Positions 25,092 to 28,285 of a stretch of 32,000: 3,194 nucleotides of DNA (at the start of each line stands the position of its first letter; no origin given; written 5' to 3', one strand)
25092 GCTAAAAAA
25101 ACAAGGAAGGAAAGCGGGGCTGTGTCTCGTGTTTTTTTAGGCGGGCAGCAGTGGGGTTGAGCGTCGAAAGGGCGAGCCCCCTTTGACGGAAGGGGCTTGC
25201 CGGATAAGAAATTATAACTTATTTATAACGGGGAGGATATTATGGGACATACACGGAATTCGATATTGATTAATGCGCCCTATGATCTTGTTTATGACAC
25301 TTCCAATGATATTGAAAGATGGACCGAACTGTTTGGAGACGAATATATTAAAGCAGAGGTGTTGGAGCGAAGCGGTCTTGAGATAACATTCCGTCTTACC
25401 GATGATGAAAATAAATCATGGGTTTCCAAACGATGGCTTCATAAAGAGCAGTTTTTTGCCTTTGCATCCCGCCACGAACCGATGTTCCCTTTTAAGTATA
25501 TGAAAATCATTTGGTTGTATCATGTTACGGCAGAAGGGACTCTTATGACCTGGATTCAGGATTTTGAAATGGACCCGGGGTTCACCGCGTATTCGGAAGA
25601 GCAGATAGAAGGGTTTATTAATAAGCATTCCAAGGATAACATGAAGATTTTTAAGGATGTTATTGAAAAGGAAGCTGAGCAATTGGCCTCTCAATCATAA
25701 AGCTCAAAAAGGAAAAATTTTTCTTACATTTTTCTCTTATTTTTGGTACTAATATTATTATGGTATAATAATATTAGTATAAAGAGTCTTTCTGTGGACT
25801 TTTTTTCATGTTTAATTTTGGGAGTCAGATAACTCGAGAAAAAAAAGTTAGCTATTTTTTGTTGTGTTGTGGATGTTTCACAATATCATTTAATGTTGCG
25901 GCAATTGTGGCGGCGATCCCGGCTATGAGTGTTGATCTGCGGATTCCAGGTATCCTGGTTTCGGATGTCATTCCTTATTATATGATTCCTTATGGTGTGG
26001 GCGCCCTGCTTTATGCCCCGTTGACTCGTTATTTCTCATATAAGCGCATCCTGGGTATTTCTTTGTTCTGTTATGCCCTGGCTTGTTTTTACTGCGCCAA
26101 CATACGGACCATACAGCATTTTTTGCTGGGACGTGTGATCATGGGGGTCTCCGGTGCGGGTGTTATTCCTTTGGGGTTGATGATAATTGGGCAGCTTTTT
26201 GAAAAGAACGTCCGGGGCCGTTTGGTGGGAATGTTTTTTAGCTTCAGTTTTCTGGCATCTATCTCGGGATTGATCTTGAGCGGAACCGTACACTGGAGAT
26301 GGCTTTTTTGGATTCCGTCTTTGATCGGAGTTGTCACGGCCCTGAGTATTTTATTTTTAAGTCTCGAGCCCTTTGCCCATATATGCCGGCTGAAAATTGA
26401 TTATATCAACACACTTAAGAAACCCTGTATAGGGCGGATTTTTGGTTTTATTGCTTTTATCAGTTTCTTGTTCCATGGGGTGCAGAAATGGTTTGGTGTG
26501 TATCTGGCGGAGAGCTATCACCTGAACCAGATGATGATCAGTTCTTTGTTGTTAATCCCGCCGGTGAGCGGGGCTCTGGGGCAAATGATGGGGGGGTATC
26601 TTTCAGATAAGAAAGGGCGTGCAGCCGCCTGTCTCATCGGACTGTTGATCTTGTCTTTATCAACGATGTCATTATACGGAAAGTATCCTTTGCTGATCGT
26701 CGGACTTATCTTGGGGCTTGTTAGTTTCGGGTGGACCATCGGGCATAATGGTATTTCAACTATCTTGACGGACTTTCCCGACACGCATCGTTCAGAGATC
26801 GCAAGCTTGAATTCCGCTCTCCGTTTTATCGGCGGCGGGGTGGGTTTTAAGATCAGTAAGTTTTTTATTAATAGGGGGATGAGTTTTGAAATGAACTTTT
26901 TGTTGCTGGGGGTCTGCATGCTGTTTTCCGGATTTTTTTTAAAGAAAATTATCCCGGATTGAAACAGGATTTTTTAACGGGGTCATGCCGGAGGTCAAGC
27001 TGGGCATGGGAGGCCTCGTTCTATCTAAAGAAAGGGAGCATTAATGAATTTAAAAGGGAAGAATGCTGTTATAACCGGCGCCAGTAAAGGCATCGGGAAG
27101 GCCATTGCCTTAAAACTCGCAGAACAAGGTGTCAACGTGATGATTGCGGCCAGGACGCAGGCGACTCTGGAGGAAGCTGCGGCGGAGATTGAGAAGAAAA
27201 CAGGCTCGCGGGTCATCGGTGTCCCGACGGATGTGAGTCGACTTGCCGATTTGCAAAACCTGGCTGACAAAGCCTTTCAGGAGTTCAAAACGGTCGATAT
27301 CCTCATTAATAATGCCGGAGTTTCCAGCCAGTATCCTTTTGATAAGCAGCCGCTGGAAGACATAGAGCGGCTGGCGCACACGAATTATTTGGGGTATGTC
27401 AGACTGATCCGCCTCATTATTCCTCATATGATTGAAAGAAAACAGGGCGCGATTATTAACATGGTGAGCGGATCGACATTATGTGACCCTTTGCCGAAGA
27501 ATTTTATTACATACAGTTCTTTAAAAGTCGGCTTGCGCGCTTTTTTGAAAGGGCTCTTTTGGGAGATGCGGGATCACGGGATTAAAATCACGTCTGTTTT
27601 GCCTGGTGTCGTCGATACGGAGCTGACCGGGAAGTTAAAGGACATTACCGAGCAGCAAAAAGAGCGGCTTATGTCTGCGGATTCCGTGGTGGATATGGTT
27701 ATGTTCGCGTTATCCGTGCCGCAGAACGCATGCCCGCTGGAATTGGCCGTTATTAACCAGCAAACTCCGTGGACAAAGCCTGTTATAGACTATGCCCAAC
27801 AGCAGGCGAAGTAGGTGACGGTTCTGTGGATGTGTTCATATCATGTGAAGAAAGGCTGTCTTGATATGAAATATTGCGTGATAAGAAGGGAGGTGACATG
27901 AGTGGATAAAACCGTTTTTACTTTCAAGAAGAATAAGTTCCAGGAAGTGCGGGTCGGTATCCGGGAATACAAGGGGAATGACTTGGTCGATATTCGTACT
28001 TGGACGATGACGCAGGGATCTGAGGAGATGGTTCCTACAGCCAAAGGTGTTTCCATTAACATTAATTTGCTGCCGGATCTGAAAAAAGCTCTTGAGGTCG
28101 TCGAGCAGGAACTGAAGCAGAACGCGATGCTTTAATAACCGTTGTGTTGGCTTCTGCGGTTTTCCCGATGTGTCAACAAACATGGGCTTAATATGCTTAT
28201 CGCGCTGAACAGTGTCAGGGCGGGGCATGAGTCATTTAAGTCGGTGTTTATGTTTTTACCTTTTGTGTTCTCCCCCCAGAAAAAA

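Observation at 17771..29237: Type II polyketide-synthase-like biosynthetic gene cluster with a B12-radical-SAM enzyme, in a PVC-like (non-actinobacterial) genome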

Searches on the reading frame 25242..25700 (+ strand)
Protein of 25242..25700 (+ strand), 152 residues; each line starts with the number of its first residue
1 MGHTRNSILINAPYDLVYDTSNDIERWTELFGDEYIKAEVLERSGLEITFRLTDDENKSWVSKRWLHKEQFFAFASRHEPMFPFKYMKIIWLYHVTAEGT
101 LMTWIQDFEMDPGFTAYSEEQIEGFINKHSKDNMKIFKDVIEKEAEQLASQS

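Call 4: search_protein_families(library=pfam, proteins=[window:25242-25700:+], max_evalue=0.01)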
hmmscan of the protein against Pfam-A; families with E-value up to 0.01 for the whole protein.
window:25242-25700:+ (152 aa): 2 families
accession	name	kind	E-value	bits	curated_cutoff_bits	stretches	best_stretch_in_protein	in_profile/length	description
PF03364.25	Polyketide_cyc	-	1.2e-07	32.4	23.4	1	10-116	1-105/126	Polyketide cyclase / dehydrase and lipid transport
PF10604.15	Polyketide_cyc2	-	7.3e-05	23.5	27.4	1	1-142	1-142/142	Polyketide cyclase / dehydrase and lipid transport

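Call 6: search_protein_families(library=ncbifam, proteins=[window:25242-25700:+], max_evalue=0.001)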
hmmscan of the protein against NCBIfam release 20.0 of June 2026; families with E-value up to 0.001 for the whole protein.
window:25242-25700:+ (152 aa): 0 families

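Call 22: search_solved_structures(query=window:25242-25700:+, max_evalue=1)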
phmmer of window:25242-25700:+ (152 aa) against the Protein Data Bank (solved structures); distinct sequences matched with E-value up to 1: 11.
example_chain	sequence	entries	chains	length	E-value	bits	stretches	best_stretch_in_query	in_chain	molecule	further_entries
3tl1_A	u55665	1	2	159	8.1e-27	97.2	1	2-147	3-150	Polyketide cyclase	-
3tvr_A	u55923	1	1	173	1.1e-26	96.8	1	2-147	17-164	Polyketide cyclase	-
2kf2_A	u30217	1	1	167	1.8e-26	96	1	2-147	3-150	Putative polyketide cyclase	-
2rez_A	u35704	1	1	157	1.9e-25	92.7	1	3-143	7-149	Multifunctional cyclase-dehydratase-3-O-methyl transferase tcmN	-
3tvq_A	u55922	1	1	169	2.3e-25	92.5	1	3-144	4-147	Multifunctional cyclase-dehydratase-3-O-methyl transferase tcmN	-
2rer_A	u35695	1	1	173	2.5e-25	92.4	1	3-144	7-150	Multifunctional cyclase-dehydratase-3-O-methyl transferase tcmN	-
2res_A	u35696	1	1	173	1.5e-24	89.8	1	3-144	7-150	Multifunctional cyclase-dehydratase-3-O-methyl transferase tcmN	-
4xrw_A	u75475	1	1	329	0.036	17.2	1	4-95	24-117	BexL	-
3tfz_A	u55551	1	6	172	0.047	16.8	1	1-104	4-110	Cyclase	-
9nsd_E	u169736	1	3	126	0.29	14.2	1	82-135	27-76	Nanobody D7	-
8ftw_A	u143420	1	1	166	0.61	13.2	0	105-150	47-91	Flagellar FliT protein, Flagellar FliJ protein fusion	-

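Call 70: search_solved_structures(query=window:25242-25700:+, max_evalue=1e-10, show_alignments=4)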
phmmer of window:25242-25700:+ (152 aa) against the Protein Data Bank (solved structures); distinct sequences matched with E-value up to 1e-10: 7.
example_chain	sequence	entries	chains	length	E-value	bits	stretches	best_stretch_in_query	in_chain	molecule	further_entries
3tl1_A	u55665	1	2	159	8.1e-27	97.2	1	2-147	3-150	Polyketide cyclase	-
3tvr_A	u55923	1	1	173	1.1e-26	96.8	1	2-147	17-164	Polyketide cyclase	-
2kf2_A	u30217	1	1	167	1.8e-26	96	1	2-147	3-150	Putative polyketide cyclase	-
2rez_A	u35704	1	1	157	1.9e-25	92.7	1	3-143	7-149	Multifunctional cyclase-dehydratase-3-O-methyl transferase tcmN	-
3tvq_A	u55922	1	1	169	2.3e-25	92.5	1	3-144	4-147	Multifunctional cyclase-dehydratase-3-O-methyl transferase tcmN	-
2rer_A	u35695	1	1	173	2.5e-25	92.4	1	3-144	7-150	Multifunctional cyclase-dehydratase-3-O-methyl transferase tcmN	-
2res_A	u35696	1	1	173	1.5e-24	89.8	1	3-144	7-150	Multifunctional cyclase-dehydratase-3-O-methyl transferase tcmN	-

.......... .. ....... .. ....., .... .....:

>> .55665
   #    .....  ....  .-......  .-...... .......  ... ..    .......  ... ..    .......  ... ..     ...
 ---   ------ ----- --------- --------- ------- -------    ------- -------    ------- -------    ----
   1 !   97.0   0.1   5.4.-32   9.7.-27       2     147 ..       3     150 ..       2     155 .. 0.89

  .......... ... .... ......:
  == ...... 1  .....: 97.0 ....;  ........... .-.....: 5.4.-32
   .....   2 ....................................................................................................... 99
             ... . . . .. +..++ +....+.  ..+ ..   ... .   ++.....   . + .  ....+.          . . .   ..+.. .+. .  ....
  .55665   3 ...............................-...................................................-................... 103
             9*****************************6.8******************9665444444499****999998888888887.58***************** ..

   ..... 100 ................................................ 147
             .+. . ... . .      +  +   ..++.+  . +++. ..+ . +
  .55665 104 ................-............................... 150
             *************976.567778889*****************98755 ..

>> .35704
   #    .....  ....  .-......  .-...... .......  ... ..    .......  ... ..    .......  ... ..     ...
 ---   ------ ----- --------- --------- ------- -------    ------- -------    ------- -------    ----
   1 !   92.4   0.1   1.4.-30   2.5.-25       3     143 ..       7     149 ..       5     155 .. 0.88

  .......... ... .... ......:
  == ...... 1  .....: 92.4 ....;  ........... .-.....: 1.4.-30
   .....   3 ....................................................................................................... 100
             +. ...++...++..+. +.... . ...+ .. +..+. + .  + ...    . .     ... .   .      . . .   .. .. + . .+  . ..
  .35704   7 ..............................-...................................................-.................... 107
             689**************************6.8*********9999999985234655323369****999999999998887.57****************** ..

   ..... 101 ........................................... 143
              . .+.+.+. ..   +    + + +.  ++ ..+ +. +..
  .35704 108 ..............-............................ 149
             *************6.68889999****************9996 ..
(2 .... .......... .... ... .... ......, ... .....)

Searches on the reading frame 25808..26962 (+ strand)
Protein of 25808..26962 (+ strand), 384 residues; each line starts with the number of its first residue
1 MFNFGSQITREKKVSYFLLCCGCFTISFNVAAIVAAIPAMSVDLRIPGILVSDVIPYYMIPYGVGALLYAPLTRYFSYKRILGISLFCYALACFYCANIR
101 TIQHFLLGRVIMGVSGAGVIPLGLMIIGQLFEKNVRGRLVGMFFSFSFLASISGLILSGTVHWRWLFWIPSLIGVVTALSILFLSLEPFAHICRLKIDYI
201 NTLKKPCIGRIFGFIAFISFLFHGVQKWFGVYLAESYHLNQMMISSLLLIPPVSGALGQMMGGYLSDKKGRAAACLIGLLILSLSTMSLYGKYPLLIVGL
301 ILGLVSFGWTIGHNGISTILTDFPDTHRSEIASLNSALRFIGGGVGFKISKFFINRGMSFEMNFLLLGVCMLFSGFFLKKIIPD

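Call 4: search_protein_families(library=pfam, proteins=[window:25808-26962:+], max_evalue=0.01)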
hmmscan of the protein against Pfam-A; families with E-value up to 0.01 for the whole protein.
window:25808-26962:+ (384 aa): 2 families
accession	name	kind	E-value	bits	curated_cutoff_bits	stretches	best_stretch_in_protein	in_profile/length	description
PF07690.21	MFS_1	-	1.5e-35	123.2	33.4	1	19-346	1-346/347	Major Facilitator Superfamily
PF00083.30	Sugar_tr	-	7e-08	32.2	22.3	1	62-184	59-191/452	Sugar (and other) transporter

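Call 6: search_protein_families(library=ncbifam, proteins=[window:25808-26962:+], max_evalue=0.001)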
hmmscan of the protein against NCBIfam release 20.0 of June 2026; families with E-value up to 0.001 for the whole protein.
window:25808-26962:+ (384 aa): 26 families (the best 25 are shown)
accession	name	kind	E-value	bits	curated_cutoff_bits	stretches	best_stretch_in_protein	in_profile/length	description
TIGR00880.1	2_A_01_02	superfamily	1.8e-15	57.3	131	1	58-184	3-137/141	multidrug resistance protein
TIGR00893.1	2A0114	subfamily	1.9e-15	56.7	395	1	31-187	11-171/399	D-galactonate transporter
NF008314.0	PRK11102.1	equivalog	2.5e-15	56.7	303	1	28-204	24-204/396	Bcr/CflA family multidrug efflux MFS transporter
TIGR00711.1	efflux_EmrB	subfamily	3.5e-13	49.1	230.2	1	19-200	7-191/485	DHA2 family efflux MFS transporter permease subunit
TIGR00710.1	efflux_Bcr_CflA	subfamily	4.7e-11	42.7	200.9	1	17-194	8-189/385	Bcr/CflA family efflux MFS transporter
NF033135.1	cmx_cmrA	equivalog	1.5e-10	40.7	400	1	33-338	22-334/374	Cmx/CmrA family chloramphenicol efflux MFS transporter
TIGR00881.1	2A0104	subfamily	2.8e-10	39.8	407.75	2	217-308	227-326/379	phosphoglycerate transporter protein PgtP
NF008270.1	PRK11043.1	equivalog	1.6e-09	37.4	430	1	36-187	27-182/382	purine nucleoside transporter PunC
NF008654.0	PRK11652.1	equivalog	4e-09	35.8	479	1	33-256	28-258/397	multidrug efflux MFS transporter EmrD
NF053813.1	MFS_TcaB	equivalog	4.5e-09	35.5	475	1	33-182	25-178/396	putative multidrug effflux MFS transporter TcaB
NF053757.1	BclibactTpBcbE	equivalog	5.6e-09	35.4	600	1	32-359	20-368/394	bacillibactin exporter BcbE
TIGR00891.1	2A0112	subfamily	4.6e-08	32.5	552.9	2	215-321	247-350/405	sialate:H+ symport family MFS transporter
NF007799.0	PRK10504.1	subfamily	6.7e-07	28.6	426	1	14-185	10-185/471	multidrug transporter subunit MdtD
TIGR00900.1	2A0121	subfamily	1.3e-06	28.1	319.6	1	5-161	201-359/364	H+ Antiporter protein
NF033134.0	cmlA_floR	equivalog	1.8e-06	27.7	450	1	34-182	30-183/388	CmlA/FloR family chloramphenicol efflux MFS transporter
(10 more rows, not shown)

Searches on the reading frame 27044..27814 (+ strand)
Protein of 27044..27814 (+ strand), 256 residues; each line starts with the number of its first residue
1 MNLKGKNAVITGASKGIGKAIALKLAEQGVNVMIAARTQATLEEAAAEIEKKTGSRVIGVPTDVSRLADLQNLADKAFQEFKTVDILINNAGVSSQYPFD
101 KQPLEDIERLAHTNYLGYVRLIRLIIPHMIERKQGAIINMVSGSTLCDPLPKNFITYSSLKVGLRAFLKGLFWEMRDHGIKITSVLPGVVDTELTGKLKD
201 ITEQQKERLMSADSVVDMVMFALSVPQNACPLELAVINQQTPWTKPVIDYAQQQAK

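Call 5: search_protein_families(library=pfam, proteins=[window:27044-27814:+], max_evalue=0.01)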
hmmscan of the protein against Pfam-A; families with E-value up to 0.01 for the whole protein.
window:27044-27814:+ (256 aa): 9 families
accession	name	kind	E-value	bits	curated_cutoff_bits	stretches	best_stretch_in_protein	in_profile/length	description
PF00106.31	adh_short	-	1.5e-51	175.1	26.6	1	6-199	1-191/195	short chain dehydrogenase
PF13561.12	adh_short_C2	-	4.9e-35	121.7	27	1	12-207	1-193/236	Enoyl-(Acyl carrier protein) reductase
PF08659.16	KR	-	2.7e-11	44.2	22.6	1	9-127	4-125/180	KR domain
PF23441.1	SDR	-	9.6e-06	25.6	27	1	8-195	10-199/258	SDR-like rossmann domain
PF02882.25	THF_DHG_CYH_C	-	0.00051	19.8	27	1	2-45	33-76/160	Tetrahydrofolate dehydrogenase/cyclohydrolase, NAD(P)-binding domain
PF01370.27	Epimerase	-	0.00088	19.2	20.9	1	9-126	2-103/240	NAD dependent epimerase/dehydratase family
PF03435.24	Sacchrp_dh_NADP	-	0.0023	18.7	25.1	1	10-90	3-75/129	Saccharopine dehydrogenase NADP binding domain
PF01488.26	Shikimate_DH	-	0.0071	16.9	24.3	0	2-52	9-59/138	Shikimate / quinate 5-dehydrogenase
PF03807.23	F420_oxidored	-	0.008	17.2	21.6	0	17-52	10-47/94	NADP oxidoreductase coenzyme F420-dependent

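Call 24: search_solved_structures(query=window:27044-27814:+, max_evalue=1e-20)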
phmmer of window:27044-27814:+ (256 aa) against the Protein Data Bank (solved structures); distinct sequences matched with E-value up to 1e-20: 83 (the best 60 are shown).
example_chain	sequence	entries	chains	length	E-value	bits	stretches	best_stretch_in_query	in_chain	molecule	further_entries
8x89_A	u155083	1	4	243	1.2e-29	106.6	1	1-221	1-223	3-oxoacyl-[acyl-carrier-protein] reductase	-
2et6_A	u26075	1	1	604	1.8e-28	102.8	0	2-221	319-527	(3R)-hydroxyacyl-CoA dehydrogenase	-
2hq1_A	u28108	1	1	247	2.6e-28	102.3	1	1-204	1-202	Glucose/ribitol dehydrogenase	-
2jah_A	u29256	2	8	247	1.9e-27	99.5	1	3-234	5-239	CLAVULANIC ACID DEHYDROGENASE | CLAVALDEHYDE DEHYDROGENASE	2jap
8w0n_A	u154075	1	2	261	1.8e-26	96.3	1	2-193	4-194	IRED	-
8w0o_A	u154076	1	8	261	3e-26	95.5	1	2-197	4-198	Dehydrogenase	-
2uvd_A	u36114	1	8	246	4.6e-26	94.9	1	3-210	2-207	3-OXOACYL-(ACYL-CARRIER-PROTEIN) REDUCTASE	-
9ng1_A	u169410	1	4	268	7.2e-26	94.3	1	5-207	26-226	2,3-dihydroxy-2,3-dihydro-p-cumate dehydrogenase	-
3tzh_A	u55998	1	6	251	8.9e-26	94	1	1-202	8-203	3-oxoacyl-[acyl-carrier protein] reductase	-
5end_A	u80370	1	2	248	9.1e-26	94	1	1-202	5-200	3-oxoacyl-[acyl-carrier-protein] reductase FabG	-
4wjz_A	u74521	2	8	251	1e-25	93.8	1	1-202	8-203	3-oxoacyl-[acyl-carrier-protein] reductase FabG | 3-oxoacyl-[acyl-carrier protein] reductase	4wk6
3op4_A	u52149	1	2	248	1.1e-25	93.7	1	1-202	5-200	3-oxoacyl-[acyl-carrier protein] reductase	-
3rro_A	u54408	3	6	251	1.2e-25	93.6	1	1-202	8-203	3-ketoacyl-(acyl-carrier-protein) reductase | 3-oxoacyl-[acyl-carrier protein] reductase | 3-oxoacyl-[acyl-carrier-protein] reductase FabG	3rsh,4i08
4trr_A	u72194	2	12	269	2.2e-25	92.7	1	2-224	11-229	Putative D-beta-hydroxybutyrate dehydrogenase | 3-hydroxybutyrate dehydrogenase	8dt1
3tzc_A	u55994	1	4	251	2.8e-25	92.4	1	1-202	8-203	3-oxoacyl-[acyl-carrier protein] reductase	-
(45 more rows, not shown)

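Call 44: search_protein_families(library=ncbifam, proteins=[window:27044-27814:+], max_evalue=1e-10)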
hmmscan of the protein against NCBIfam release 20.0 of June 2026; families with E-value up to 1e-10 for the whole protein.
window:27044-27814:+ (256 aa): 207 families (the best 25 are shown)
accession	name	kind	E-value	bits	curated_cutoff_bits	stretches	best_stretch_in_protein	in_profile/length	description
NF005806.0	PRK07666.1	equivalog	9.4e-49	165.8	286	1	2-227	4-225/239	3-ketoacyl-ACP reductase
NF005594.0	PRK07326.1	equivalog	6.8e-44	150.2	271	1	2-236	3-229/237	SDR family oxidoreductase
NF005559.1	PRK07231.1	subfamily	2.5e-43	148.4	215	1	3-210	2-207/249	glucose 1-dehydrogenase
NF004825.0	PRK06181.1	equivalog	8.3e-43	146.6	215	1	2-224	3-229/268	SDR family oxidoreductase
NF005672.0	PRK07454.1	equivalog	3.9e-42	144.1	234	1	5-236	6-234/241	SDR family oxidoreductase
NF005495.0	PRK07109.1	subfamily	1.1e-40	139.9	264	1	3-200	6-202/334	SDR family oxidoreductase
TIGR01963.1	PHB_DH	subfamily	4.8e-40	137.4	307.05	1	6-225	2-216/255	3-hydroxybutyrate dehydrogenase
NF005878.0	PRK07825.1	subfamily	9.8e-40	136.6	287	1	2-219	6-217/278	short chain dehydrogenase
NF005539.0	PRK07201.1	equivalog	5e-39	134.6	549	1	2-224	367-585/657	SDR family oxidoreductase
NF009093.0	PRK12429.1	subfamily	7e-39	133.7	258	1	1-225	1-220/259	3-hydroxybutyrate dehydrogenase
TIGR01830.1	3oxo_ACP_reduc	equivalog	8e-38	130.5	297.75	1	8-207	1-198/239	3-oxoacyl-[acyl-carrier-protein] reductase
NF006070.0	PRK08213.1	subfamily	1.7e-37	129.4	279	1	2-204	9-213/259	gluconate 5-dehydrogenase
NF004521.0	PRK05866.1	equivalog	6e-37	127.3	368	1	2-196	37-231/294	SDR family oxidoreductase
NF040690.1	mycolate_SDR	equivalog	9.2e-37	126.9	380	1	6-195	9-194/265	mycolate reductase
NF005095.0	PRK06523.1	subfamily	1.2e-36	126.6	231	1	2-224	7-221/261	oxidoreductase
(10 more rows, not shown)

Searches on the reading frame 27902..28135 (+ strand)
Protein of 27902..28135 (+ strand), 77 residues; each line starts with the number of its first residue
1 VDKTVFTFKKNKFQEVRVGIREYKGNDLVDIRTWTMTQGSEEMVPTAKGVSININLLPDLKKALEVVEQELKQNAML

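Call 5: search_protein_families(library=pfam, proteins=[window:27902-28135:+], max_evalue=0.01)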
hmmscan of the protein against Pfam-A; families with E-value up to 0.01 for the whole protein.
window:27902-28135:+ (77 aa): 1 family
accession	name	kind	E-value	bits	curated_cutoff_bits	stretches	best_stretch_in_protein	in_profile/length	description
PF02229.22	PC4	-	8.1e-13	48.1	25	1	14-63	5-52/52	Transcriptional Coactivator p15 (PC4)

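Call 44: search_protein_families(library=ncbifam, proteins=[window:27902-28135:+], max_evalue=1e-10)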
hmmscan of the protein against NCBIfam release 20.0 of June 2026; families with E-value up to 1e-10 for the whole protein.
window:27902-28135:+ (77 aa): 0 families
